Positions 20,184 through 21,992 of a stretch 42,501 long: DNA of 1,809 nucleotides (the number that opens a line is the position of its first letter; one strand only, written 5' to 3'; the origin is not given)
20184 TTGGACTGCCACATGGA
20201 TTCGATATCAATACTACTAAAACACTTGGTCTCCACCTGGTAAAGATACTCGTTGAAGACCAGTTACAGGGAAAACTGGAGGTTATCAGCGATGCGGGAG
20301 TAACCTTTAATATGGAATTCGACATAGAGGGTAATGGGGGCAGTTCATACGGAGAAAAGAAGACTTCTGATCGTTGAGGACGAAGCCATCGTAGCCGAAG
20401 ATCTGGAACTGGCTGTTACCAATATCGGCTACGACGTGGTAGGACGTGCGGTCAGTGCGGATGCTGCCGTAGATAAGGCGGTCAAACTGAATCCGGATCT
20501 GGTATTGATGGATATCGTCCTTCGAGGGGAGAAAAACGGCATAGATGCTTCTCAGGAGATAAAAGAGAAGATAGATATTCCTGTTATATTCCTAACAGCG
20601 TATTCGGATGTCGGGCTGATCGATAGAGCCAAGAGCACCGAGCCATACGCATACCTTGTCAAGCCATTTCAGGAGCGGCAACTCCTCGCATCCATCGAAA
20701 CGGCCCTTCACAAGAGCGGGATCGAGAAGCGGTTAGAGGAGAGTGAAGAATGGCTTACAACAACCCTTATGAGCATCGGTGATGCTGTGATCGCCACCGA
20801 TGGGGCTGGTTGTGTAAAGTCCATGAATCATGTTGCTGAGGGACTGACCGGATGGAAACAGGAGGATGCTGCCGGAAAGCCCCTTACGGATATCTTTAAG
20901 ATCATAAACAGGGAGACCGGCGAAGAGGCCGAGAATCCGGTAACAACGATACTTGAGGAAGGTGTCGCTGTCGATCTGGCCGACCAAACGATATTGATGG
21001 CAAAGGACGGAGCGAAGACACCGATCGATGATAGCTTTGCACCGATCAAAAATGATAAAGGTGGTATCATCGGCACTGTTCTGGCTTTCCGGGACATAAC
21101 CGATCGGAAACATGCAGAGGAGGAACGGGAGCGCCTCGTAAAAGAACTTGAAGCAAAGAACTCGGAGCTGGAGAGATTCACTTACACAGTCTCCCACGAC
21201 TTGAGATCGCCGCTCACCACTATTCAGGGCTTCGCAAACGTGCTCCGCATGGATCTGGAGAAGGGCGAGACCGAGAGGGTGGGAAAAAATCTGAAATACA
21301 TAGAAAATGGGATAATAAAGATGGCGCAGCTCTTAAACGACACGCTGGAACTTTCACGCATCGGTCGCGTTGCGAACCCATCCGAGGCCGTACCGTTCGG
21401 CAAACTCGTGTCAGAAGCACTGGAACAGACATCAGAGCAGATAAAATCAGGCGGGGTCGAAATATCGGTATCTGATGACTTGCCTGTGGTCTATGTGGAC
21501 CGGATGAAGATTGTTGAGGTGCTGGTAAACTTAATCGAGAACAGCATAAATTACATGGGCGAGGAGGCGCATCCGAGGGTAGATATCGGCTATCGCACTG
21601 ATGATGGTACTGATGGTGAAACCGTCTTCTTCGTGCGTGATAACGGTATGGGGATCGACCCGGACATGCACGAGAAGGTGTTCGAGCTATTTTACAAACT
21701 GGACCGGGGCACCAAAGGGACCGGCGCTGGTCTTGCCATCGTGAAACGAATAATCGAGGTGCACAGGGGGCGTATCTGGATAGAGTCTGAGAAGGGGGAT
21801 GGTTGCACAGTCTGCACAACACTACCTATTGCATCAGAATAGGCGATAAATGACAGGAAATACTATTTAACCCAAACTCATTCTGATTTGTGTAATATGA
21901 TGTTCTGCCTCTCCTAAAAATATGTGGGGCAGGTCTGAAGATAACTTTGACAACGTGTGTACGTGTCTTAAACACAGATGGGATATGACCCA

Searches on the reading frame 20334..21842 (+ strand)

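Call 78: search_protein_families(library=pfam, proteins=[window:20334-21842:+], max_evalue=0.001)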
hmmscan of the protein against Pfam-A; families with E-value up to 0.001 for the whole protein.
window:20334-21842:+ (502 aa): 6 families
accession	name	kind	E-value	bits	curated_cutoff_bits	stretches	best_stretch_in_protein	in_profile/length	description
PF02518.31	HATPase_c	-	2.2e-24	86.4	26.4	1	389-499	2-109/111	Histidine kinase-, DNA gyrase B-, and HSP90-like ATPase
PF00072.30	Response_reg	-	8.6e-19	68.2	30.2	1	12-121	2-110/111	Response regulator receiver domain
PF00512.31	HisKA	-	1e-14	54.8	26.9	1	279-344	2-64/66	His Kinase A (phospho-acceptor) domain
PF08448.16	PAS_4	-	1.9e-10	41.4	23.1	1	147-259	3-109/110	PAS fold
PF13426.13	PAS_9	-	4.2e-10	40.3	27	1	151-257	3-103/103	PAS domain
PF00989.32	PAS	-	6.1e-08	33.1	22.6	1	146-255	8-113/113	PAS fold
